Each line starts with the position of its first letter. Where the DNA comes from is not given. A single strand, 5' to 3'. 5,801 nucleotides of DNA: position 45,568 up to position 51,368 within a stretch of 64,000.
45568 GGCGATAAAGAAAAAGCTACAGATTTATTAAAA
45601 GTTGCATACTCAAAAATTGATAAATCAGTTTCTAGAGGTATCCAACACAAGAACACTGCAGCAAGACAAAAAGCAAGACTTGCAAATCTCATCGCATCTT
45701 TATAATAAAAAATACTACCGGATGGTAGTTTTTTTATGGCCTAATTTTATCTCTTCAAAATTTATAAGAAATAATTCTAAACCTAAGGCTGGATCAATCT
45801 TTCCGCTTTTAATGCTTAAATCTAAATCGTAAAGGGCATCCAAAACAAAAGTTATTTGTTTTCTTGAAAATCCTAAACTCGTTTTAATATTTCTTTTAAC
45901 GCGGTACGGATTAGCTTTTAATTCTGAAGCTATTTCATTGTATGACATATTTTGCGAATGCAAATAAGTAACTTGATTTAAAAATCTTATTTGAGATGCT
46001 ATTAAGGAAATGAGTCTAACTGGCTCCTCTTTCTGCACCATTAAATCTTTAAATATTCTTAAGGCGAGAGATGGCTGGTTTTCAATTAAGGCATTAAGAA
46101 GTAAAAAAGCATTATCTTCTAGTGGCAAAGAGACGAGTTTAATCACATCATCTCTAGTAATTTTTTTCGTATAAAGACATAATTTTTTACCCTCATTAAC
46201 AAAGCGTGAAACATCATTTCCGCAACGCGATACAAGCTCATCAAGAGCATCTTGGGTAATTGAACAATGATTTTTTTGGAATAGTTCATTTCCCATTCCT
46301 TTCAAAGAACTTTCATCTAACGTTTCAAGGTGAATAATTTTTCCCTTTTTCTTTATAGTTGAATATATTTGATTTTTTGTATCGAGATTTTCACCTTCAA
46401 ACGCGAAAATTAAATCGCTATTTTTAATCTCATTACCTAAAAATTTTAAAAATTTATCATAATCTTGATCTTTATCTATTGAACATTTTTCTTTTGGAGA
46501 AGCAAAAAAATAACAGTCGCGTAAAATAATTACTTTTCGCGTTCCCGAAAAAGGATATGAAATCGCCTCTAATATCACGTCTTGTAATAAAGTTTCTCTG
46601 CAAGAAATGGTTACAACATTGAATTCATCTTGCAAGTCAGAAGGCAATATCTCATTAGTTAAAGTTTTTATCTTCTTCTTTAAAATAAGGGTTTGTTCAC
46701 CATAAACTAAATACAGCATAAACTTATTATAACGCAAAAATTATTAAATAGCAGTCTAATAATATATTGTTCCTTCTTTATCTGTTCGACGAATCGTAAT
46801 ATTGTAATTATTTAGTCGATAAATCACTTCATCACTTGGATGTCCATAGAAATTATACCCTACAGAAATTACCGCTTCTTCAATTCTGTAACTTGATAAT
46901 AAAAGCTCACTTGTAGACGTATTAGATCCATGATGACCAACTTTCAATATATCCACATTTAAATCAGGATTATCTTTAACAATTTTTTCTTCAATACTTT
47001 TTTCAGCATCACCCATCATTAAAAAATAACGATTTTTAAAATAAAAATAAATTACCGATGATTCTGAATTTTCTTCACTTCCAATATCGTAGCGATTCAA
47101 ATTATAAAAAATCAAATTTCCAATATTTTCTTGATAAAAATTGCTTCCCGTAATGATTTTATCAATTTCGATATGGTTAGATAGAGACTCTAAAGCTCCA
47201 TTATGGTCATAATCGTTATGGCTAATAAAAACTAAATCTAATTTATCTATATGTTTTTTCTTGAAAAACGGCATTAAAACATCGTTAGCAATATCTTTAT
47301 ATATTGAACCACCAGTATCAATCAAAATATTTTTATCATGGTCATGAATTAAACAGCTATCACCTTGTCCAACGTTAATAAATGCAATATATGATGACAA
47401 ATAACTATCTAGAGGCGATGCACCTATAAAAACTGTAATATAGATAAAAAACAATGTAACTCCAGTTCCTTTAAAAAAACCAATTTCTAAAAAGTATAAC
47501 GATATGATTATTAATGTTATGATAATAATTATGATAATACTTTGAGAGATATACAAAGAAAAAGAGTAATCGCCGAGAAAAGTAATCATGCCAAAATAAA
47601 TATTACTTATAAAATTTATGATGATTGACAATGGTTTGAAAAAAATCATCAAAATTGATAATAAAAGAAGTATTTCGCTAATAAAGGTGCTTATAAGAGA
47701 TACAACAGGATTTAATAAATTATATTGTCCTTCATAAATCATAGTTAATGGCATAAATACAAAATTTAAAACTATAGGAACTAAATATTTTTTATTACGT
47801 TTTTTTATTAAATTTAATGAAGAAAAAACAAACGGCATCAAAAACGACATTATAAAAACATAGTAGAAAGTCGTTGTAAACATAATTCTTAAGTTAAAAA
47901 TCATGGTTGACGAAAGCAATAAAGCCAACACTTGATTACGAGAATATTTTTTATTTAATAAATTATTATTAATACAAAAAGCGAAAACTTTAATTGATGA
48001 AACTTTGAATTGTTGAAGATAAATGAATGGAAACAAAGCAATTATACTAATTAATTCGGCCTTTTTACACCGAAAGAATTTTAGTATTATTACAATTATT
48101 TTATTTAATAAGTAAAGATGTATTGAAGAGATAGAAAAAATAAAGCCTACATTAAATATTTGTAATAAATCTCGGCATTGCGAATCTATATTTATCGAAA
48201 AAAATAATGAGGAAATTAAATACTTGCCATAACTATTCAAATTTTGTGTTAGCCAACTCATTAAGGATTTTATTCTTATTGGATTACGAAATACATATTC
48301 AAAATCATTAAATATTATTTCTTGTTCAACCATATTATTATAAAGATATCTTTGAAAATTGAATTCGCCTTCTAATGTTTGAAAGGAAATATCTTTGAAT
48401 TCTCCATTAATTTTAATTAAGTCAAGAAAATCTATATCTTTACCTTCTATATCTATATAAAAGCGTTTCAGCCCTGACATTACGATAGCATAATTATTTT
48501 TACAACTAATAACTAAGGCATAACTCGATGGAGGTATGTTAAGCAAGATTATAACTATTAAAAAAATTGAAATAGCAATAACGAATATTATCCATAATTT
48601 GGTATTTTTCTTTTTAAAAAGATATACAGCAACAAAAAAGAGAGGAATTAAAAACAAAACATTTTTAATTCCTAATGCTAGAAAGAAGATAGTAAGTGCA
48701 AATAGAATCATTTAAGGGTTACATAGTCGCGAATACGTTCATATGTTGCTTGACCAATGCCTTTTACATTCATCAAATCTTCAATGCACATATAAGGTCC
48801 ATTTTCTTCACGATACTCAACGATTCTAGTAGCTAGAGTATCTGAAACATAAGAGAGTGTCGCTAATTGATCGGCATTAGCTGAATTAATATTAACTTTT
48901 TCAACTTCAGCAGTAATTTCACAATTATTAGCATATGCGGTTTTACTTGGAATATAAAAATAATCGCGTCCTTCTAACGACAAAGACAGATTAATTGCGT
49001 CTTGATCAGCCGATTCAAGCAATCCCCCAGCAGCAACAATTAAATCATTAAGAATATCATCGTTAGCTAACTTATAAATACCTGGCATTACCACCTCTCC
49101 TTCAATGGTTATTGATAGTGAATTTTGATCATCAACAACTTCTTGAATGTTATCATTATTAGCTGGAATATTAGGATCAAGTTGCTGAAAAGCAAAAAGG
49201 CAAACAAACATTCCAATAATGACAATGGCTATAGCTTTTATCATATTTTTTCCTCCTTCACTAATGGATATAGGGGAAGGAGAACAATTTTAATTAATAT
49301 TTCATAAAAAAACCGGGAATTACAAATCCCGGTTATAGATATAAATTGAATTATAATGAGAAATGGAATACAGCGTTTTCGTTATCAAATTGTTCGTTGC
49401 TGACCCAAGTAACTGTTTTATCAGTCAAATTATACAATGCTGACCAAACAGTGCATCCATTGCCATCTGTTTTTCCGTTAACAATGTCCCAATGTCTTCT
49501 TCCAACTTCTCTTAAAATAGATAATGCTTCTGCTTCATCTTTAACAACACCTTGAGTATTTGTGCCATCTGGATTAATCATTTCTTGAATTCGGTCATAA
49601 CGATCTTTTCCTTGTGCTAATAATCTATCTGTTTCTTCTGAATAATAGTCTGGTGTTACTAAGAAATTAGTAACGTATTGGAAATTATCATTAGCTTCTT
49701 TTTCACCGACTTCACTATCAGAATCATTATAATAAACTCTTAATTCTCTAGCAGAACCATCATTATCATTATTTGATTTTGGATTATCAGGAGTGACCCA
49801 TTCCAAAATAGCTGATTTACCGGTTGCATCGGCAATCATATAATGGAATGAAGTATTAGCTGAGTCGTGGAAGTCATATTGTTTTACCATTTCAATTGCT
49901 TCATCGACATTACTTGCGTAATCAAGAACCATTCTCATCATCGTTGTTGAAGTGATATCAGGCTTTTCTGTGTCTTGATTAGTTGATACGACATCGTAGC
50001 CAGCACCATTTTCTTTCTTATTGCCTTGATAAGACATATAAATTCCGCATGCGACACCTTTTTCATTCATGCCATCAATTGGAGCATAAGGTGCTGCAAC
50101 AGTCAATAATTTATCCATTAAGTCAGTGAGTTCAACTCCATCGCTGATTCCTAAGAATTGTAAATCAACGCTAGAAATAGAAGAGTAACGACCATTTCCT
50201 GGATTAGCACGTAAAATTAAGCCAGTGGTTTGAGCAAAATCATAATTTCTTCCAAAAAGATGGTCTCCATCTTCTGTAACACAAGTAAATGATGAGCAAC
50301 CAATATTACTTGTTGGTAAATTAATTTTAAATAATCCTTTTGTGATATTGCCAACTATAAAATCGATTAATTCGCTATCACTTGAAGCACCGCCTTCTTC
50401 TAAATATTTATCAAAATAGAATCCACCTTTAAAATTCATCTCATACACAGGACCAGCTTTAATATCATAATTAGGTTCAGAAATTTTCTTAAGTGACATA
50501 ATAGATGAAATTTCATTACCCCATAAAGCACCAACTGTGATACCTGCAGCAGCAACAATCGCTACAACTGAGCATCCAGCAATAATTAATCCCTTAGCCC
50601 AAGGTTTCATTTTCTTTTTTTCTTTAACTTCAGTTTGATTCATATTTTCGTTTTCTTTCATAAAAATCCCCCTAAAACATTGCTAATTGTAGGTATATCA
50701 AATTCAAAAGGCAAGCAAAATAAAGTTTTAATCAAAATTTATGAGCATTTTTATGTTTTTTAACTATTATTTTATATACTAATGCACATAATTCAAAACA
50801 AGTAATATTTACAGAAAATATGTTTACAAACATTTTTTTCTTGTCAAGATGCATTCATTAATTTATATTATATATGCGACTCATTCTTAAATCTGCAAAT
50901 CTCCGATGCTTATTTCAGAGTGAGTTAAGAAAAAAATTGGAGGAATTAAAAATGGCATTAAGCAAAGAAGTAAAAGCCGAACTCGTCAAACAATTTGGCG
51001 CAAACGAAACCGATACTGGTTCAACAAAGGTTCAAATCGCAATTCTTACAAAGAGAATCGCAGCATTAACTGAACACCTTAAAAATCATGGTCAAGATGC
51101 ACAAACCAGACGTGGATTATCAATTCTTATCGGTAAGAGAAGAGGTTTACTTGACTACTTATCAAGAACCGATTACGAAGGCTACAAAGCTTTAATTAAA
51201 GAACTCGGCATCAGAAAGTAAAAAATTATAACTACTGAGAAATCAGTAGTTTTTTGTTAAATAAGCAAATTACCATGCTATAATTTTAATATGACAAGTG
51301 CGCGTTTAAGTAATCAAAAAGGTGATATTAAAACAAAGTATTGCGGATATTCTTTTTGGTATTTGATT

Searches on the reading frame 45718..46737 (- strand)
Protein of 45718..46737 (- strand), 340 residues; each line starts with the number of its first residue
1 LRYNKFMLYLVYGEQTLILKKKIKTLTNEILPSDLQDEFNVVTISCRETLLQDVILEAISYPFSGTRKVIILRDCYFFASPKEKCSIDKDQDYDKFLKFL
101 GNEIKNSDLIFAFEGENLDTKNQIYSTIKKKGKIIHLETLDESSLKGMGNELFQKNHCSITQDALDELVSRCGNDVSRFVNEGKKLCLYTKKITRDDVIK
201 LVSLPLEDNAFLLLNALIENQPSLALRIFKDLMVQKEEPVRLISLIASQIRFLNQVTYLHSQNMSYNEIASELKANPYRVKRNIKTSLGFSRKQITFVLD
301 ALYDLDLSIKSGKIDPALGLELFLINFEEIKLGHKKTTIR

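Call 75: search_protein_families(library=pfam, proteins=[window:45718-46737:-], max_evalue=0.00001)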
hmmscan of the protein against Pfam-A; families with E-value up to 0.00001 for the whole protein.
window:45718-46737:- (340 aa): 2 families
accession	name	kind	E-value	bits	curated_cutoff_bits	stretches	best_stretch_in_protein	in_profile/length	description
PF21694.2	DNA_pol3_delta_C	-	1.4e-34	119.1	27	1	207-327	1-121/121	DNA polymerase III delta subunit, C-terminal domain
PF06144.19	DNA_pol3_delta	-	1.4e-14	54.6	21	1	9-137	1-123/124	DNA polymerase III, delta subunit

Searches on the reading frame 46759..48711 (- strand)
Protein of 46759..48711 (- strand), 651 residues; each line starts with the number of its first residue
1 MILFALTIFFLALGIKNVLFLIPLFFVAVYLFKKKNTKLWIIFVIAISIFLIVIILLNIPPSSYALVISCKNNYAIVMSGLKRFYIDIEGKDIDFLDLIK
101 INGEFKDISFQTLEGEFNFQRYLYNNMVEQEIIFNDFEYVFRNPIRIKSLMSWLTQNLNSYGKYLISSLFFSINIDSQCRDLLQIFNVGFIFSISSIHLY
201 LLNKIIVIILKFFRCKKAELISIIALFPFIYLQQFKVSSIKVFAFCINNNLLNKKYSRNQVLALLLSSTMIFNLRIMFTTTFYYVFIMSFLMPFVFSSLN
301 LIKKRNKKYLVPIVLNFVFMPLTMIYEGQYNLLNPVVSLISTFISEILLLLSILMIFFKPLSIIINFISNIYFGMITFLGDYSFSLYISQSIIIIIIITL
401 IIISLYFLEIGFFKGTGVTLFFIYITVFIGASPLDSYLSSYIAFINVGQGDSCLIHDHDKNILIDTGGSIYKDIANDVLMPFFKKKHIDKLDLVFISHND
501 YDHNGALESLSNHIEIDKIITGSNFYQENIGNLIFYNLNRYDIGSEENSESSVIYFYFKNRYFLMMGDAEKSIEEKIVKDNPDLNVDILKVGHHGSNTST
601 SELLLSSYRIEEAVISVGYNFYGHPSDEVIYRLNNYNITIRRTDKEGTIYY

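Call 75: search_protein_families(library=pfam, proteins=[window:46759-48711:-], max_evalue=0.00001)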
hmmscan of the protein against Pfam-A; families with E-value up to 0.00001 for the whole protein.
window:46759-48711:- (651 aa): 1 family
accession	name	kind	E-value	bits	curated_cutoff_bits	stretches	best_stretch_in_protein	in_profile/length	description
PF00753.33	Lactamase_B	-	5.1e-12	46.6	22.7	1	446-519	2-72/196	Metallo-beta-lactamase superfamily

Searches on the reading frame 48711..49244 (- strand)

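Call 75: search_protein_families(library=pfam, proteins=[window:48711-49244:-], max_evalue=0.00001)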
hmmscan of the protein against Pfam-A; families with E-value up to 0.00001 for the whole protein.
window:48711-49244:- (178 aa): 2 families
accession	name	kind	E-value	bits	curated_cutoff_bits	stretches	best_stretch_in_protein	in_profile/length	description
PF12836.13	HHH_3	-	1e-21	77.2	27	1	115-176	4-65/65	Helix-hairpin-helix motif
PF10531.15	SLBB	-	7.4e-07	29.3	27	1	45-88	2-45/55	SLBB domain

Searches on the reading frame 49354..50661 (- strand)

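Call 75: search_protein_families(library=pfam, proteins=[window:49354-50661:-], max_evalue=0.00001)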
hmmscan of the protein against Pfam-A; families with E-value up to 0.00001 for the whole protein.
window:49354-50661:- (436 aa): 2 families
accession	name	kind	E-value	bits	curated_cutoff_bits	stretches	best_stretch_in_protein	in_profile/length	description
PF02275.23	CBAH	-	1.4e-12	48.4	20.4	1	122-288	1-157/316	Linear amide C-N hydrolases, choloylglycine hydrolase family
PF03417.21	AAT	-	3e-12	47.1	23.2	1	195-421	46-220/225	Acyl-coenzyme A:6-aminopenicillanic acid acyl-transferase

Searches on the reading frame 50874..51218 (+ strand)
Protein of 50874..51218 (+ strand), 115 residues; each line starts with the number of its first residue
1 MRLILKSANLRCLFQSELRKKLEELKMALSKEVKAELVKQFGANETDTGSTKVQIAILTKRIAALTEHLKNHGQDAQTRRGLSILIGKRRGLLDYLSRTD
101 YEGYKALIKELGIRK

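Call 76: search_protein_families(library=pfam, proteins=[window:50874-51218:+], max_evalue=0.001)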
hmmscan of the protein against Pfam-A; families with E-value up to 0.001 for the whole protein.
window:50874-51218:+ (115 aa): 1 family
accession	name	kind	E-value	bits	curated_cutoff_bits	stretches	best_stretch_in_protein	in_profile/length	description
PF00312.27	Ribosomal_S15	-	3.3e-32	110.9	31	1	34-114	1-81/81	Ribosomal protein S15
